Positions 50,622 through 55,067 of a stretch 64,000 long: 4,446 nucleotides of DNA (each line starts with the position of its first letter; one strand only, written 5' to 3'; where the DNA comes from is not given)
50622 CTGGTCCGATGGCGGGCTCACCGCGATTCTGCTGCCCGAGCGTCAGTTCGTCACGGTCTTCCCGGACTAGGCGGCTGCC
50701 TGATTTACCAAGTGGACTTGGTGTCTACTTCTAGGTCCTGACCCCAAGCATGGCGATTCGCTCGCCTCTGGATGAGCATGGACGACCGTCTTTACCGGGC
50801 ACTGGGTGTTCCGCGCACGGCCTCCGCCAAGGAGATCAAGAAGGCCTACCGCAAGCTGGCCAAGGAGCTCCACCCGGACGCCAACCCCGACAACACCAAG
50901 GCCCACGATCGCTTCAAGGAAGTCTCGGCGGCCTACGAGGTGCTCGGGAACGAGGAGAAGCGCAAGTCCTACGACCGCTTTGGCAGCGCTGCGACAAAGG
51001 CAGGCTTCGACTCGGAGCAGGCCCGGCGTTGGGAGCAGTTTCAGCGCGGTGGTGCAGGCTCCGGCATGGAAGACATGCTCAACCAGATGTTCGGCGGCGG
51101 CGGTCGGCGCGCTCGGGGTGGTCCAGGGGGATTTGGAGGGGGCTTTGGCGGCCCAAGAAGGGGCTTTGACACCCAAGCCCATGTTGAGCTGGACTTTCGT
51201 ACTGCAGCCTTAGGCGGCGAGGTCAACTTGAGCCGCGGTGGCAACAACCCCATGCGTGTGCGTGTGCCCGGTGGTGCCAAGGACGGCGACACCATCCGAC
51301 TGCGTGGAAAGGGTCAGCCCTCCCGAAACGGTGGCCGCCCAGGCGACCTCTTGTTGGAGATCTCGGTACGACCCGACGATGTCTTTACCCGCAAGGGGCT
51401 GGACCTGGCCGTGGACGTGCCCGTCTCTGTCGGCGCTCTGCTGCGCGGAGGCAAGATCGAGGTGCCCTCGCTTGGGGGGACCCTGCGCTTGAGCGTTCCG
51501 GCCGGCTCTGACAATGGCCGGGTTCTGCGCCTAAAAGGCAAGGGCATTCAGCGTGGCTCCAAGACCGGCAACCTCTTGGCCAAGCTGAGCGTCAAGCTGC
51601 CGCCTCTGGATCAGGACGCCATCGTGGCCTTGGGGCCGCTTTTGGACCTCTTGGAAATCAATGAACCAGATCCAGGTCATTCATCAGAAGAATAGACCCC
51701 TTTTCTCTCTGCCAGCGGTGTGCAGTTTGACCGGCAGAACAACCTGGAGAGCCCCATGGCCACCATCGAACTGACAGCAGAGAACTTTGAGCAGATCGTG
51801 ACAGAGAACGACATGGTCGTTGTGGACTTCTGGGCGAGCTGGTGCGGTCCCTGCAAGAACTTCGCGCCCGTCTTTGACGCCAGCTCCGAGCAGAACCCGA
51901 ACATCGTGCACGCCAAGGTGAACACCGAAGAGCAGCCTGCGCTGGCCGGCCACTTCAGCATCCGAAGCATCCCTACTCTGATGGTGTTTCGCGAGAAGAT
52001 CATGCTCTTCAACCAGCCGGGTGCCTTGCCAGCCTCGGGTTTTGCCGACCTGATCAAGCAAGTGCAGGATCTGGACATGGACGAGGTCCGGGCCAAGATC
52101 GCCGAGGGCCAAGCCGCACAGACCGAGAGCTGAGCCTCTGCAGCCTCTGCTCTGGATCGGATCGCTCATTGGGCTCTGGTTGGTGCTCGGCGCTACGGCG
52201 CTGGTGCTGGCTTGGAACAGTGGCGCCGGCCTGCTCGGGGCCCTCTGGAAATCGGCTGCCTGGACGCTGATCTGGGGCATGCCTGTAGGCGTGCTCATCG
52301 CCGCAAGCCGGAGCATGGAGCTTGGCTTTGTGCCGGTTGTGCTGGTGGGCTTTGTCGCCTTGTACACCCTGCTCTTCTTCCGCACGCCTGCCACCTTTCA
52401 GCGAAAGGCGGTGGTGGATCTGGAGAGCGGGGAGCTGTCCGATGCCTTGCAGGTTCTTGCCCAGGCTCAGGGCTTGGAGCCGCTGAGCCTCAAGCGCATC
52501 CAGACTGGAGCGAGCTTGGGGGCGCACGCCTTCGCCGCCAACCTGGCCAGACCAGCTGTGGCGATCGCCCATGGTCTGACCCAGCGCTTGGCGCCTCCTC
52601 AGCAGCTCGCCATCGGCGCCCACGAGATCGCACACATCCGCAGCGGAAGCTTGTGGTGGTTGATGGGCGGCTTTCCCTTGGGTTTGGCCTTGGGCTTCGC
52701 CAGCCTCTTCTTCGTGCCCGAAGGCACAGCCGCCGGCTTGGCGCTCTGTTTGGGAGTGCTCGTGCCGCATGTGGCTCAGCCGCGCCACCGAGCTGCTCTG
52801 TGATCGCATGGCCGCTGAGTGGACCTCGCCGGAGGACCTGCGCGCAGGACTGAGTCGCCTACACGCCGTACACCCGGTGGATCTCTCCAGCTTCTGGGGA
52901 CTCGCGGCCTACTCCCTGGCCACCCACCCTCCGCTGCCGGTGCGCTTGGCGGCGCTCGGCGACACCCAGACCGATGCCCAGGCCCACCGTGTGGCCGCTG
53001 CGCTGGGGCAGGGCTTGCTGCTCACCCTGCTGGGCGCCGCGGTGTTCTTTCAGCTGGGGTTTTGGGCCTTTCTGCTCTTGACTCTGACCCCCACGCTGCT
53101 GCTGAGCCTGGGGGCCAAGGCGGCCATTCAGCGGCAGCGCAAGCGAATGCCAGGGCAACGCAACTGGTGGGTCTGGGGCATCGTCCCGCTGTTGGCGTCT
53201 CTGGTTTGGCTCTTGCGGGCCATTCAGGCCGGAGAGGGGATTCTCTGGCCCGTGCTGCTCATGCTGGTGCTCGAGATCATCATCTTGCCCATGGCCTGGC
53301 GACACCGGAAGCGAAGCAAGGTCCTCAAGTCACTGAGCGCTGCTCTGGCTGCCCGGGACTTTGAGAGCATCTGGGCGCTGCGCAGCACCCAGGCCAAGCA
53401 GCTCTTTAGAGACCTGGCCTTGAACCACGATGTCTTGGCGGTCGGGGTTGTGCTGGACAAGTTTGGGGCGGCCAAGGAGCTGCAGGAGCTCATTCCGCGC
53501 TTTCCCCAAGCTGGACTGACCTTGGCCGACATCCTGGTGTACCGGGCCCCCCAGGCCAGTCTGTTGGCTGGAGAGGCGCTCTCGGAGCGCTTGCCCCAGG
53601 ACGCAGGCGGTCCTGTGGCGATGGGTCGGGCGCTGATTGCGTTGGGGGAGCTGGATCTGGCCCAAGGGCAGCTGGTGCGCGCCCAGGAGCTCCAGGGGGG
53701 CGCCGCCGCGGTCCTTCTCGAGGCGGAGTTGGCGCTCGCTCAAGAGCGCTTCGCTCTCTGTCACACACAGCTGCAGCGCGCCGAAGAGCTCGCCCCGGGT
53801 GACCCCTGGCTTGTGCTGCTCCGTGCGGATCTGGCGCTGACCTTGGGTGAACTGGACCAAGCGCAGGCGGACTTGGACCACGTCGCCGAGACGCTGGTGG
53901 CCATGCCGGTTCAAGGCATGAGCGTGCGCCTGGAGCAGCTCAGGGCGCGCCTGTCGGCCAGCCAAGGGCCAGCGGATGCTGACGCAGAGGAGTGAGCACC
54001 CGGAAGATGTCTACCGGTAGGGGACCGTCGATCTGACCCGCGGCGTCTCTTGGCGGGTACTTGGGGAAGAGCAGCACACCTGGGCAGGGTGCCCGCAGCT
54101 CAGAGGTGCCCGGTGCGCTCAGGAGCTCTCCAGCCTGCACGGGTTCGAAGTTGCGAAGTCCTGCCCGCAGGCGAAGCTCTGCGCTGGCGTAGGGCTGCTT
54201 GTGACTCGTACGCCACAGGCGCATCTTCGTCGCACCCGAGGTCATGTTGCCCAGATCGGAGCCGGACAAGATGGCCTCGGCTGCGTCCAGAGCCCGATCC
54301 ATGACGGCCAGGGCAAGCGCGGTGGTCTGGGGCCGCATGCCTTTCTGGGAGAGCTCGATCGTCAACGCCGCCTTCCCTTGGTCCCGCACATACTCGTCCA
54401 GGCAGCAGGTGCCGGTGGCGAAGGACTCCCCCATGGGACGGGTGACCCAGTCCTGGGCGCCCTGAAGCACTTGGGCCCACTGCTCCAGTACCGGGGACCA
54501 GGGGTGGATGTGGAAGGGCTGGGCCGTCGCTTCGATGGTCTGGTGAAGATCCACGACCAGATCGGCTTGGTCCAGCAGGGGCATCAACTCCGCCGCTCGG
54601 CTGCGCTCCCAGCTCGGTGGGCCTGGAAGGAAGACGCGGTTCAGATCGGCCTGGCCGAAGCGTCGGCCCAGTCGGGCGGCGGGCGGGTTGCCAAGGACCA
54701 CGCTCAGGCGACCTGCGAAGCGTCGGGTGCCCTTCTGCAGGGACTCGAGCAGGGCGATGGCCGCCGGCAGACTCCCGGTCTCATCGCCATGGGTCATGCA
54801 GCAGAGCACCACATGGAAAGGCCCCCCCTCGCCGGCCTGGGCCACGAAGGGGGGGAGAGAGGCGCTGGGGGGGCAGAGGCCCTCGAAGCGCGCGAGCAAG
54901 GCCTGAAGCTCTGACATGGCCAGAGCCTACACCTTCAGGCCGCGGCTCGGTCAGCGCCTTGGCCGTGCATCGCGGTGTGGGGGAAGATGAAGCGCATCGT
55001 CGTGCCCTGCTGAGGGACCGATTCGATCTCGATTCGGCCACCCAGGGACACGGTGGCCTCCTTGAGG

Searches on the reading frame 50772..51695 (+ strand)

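Call 8: search_protein_families(library=pfam, proteins=[window:50772-51695:+], max_evalue=0.01)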
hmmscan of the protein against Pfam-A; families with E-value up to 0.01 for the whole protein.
window:50772-51695:+ (307 aa): 2 families
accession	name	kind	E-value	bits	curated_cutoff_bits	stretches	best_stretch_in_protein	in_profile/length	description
PF01556.23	DnaJ_C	-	4.7e-35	121.3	26.6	1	135-277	2-152/152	DnaJ C terminal domain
PF00226.36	DnaJ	-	1e-25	90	27.8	1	7-68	2-63/63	DnaJ domain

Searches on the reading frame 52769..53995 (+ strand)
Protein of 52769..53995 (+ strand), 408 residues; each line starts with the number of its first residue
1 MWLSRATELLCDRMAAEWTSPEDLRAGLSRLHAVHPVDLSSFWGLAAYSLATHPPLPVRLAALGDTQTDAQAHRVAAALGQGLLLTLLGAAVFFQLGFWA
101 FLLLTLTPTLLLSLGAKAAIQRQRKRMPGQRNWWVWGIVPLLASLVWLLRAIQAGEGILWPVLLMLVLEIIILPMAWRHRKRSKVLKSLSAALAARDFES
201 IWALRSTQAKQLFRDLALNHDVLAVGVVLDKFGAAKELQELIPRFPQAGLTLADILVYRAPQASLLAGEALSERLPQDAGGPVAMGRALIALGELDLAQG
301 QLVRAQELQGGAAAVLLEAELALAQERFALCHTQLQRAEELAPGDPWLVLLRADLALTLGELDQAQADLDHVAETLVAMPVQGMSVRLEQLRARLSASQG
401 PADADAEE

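Call 8: search_protein_families(library=pfam, proteins=[window:52769-53995:+], max_evalue=0.01)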
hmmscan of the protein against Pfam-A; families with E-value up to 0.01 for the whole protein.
window:52769-53995:+ (408 aa): 3 families
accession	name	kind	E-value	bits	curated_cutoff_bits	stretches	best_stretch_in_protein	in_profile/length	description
PF01435.24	Peptidase_M48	-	0.0024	18.2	20.3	0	1-64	133-183/186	Peptidase family M48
PF14559.12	TPR_19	-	0.0031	18.3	25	1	322-373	1-52/68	Tetratricopeptide repeat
PF23300.3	HEAT_Nup120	-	0.0045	17.3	29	0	340-377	20-57/170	Nucleoporin Nup120, HEAT repeats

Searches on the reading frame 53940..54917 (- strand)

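Call 8: search_protein_families(library=pfam, proteins=[window:53940-54917:-], max_evalue=0.01)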
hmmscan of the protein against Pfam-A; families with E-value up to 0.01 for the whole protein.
window:53940-54917:- (325 aa): 1 family
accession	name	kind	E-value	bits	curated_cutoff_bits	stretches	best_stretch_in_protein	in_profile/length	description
PF24827.1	AstE_AspA_cat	-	1.1e-16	61.4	25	1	36-209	5-188/192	Succinylglutamate desuccinylase/Aspartoacylase catalytic domain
